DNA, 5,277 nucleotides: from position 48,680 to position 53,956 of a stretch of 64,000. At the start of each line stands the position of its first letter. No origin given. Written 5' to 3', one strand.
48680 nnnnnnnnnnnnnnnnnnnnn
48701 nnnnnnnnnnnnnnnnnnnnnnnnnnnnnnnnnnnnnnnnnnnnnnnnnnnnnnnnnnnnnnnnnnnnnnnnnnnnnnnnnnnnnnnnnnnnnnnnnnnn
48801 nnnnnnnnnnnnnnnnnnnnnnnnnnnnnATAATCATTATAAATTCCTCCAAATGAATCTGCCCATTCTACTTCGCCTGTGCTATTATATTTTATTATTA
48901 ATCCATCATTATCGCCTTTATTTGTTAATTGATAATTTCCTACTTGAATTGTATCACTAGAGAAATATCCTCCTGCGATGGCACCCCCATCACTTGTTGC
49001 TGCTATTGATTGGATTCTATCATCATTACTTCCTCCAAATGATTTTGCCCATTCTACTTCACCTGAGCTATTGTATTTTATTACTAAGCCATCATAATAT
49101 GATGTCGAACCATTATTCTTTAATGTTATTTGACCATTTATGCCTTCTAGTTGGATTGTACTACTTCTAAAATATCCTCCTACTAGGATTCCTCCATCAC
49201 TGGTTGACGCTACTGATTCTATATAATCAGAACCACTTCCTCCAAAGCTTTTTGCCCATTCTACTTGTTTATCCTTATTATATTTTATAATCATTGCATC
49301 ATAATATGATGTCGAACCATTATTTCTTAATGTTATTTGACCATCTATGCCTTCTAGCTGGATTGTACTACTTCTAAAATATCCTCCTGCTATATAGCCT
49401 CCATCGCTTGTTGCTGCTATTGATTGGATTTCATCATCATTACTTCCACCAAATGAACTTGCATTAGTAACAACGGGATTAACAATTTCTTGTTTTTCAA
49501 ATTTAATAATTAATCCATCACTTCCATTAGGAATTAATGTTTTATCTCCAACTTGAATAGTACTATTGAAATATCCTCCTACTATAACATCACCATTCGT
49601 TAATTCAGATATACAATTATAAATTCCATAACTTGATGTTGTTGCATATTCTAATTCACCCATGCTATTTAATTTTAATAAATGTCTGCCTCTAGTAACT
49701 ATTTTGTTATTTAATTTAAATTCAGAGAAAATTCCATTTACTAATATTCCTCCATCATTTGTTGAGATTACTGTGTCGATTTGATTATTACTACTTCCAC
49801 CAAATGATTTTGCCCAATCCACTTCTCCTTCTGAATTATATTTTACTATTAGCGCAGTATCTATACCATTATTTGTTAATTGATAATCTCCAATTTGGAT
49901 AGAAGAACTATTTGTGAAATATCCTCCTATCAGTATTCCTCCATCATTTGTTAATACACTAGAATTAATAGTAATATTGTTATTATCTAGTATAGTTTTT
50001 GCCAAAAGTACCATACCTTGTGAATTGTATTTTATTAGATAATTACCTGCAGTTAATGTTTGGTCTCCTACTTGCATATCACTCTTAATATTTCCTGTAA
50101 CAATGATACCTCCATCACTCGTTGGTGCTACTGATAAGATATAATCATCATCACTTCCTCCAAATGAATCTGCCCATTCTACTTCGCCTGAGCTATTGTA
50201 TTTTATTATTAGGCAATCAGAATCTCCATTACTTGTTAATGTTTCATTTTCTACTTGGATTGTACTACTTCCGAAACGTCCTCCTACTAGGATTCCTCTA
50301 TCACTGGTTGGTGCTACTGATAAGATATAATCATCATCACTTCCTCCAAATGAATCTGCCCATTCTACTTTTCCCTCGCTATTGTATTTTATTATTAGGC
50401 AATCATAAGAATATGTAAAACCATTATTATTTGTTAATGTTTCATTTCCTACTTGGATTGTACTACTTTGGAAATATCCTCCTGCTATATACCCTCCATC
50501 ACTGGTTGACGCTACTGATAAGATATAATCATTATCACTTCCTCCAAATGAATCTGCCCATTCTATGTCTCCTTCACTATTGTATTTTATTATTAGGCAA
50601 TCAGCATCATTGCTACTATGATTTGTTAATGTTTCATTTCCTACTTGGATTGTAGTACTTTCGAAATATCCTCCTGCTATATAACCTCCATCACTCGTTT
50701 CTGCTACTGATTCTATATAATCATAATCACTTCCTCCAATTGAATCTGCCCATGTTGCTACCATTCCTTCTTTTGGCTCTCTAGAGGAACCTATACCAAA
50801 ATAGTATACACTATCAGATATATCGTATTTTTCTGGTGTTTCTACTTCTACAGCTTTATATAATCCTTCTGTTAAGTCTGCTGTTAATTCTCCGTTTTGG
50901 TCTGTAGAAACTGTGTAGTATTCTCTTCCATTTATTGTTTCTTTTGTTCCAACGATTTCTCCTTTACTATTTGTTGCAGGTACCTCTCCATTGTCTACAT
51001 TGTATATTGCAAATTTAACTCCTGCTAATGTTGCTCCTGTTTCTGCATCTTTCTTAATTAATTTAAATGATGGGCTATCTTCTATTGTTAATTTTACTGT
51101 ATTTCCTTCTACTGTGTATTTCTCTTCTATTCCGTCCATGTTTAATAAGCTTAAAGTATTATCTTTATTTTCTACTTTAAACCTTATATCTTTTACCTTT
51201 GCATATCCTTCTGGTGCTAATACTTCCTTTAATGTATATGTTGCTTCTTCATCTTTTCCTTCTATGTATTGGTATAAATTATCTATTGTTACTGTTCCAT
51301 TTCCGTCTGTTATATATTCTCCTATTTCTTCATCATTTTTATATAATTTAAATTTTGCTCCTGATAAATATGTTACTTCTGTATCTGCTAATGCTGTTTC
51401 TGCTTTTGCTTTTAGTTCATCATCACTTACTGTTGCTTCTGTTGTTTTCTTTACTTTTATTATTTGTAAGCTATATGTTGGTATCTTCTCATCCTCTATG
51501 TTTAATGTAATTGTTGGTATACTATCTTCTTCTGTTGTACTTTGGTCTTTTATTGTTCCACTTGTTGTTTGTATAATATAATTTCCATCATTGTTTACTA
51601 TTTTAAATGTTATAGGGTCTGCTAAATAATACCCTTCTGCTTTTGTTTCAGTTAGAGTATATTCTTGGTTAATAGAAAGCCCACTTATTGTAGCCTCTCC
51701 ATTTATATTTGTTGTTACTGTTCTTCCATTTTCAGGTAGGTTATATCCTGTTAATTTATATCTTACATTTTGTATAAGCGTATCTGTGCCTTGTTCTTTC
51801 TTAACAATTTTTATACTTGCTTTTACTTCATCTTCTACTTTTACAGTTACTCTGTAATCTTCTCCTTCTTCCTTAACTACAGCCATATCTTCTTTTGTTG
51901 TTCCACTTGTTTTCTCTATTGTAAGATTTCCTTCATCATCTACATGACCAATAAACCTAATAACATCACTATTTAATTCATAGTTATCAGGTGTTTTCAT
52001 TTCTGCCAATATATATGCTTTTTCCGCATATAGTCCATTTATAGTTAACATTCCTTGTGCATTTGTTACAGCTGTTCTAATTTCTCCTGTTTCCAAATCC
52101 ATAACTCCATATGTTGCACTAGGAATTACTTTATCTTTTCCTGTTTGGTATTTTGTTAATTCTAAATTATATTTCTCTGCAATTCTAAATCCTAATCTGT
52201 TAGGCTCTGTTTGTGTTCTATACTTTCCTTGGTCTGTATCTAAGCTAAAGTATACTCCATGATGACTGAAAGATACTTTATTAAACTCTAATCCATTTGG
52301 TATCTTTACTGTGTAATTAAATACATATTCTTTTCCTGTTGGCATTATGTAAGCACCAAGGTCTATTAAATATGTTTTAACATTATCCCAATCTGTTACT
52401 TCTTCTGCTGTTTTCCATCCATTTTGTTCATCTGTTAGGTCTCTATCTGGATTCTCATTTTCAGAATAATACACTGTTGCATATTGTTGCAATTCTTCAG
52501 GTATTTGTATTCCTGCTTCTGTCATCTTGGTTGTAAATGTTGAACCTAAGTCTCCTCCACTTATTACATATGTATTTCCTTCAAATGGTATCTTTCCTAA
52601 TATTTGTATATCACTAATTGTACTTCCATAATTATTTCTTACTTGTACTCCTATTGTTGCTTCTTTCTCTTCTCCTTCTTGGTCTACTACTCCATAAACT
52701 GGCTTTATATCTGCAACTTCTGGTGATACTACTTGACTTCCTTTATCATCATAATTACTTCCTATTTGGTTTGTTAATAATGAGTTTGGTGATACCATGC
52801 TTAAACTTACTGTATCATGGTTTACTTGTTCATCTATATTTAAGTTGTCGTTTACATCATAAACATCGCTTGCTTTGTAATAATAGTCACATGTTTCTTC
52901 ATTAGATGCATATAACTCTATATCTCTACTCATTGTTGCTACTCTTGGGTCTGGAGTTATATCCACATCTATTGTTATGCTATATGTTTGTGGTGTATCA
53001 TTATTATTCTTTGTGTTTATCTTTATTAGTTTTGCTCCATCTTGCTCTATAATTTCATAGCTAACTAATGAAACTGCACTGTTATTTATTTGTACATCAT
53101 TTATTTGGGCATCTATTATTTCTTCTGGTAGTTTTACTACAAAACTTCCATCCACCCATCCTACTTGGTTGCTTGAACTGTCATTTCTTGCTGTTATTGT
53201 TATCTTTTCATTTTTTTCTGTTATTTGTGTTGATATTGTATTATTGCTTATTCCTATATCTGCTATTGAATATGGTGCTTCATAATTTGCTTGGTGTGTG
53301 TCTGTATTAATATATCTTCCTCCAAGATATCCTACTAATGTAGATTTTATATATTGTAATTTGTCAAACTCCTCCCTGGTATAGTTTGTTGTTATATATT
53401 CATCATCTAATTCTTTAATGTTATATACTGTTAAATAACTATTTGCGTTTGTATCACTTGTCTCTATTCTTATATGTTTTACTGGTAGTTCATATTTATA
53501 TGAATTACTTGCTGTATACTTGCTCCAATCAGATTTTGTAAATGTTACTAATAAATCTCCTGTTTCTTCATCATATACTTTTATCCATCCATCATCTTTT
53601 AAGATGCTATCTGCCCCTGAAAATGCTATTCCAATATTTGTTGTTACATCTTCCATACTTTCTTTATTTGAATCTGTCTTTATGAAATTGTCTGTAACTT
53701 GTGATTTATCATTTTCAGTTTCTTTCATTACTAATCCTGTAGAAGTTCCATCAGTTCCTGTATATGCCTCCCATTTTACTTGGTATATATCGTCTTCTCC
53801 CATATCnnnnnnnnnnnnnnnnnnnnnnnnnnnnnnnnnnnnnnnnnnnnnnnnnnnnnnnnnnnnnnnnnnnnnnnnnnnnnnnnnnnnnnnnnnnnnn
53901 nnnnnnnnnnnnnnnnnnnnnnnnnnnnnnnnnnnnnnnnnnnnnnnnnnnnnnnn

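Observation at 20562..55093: Tandem pair of giant paralogous surface proteins (5703 and 4665 aa) fills half the window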

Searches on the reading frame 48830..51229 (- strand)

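Call 7: search_protein_families(library=pfam, proteins=[window:48830-51229:-], max_evalue=0.01)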
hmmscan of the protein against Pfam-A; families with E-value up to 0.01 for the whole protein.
window:48830-51229:- (800 aa): 4 families
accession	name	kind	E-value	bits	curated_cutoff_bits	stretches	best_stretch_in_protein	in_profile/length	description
PF17802.7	SpaA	-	5.3e-13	49.4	23.1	1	54-148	2-78/91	Prealbumin-like fold domain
PF25293.1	Beta-prop_EMC1_N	-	5.4e-09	36.5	34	0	459-506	130-177/219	EMC1 N-terminal beta-propeller domain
PF13798.11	PCYCGC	-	0.0058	17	25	0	269-292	81-104/153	Protein of unknown function with PCYCGC motif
PF07867.16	DUF1654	-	0.0058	16.8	27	0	458-497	24-63/70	Protein of unknown function (DUF1654)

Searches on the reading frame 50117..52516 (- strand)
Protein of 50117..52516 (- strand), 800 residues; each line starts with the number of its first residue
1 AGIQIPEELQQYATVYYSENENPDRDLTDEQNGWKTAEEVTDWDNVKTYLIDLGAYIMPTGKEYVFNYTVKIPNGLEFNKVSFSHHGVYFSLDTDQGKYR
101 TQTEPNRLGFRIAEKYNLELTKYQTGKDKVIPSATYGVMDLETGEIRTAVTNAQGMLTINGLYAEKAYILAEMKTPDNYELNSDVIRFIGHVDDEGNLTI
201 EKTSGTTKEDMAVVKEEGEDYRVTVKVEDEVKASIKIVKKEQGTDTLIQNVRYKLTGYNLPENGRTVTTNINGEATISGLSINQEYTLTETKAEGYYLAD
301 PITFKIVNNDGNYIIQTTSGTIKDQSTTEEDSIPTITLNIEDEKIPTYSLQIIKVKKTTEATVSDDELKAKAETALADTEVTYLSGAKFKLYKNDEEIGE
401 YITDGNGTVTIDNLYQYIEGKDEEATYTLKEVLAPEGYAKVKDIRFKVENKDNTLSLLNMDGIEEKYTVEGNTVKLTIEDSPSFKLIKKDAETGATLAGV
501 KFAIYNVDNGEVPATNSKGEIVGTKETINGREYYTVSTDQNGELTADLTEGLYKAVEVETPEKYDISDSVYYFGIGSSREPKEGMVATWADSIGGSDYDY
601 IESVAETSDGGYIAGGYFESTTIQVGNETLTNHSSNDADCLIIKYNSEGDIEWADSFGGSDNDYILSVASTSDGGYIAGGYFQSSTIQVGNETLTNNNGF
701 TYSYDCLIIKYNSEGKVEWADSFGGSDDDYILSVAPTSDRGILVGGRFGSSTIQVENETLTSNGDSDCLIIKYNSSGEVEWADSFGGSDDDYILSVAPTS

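Call 7: search_protein_families(library=pfam, proteins=[window:50117-52516:-], max_evalue=0.01)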
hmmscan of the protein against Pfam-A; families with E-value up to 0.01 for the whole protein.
window:50117-52516:- (800 aa): 1 family
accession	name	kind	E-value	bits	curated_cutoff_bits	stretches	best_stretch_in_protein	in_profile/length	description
PF17802.7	SpaA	-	1.8e-40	137.4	23.1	4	483-577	2-78/91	Prealbumin-like fold domain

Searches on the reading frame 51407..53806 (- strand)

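Call 7: search_protein_families(library=pfam, proteins=[window:51407-53806:-], max_evalue=0.01)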
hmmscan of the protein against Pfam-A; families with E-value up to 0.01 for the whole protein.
window:51407-53806:- (800 aa): 2 families
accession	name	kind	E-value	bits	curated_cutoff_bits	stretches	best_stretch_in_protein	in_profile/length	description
PF17802.7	SpaA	-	1.8e-15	57.3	23.1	2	664-747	2-87/91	Prealbumin-like fold domain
PF13620.12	CarboxypepD_reg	-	0.0038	18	32.3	0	694-727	29-60/82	Carboxypeptidase regulatory-like domain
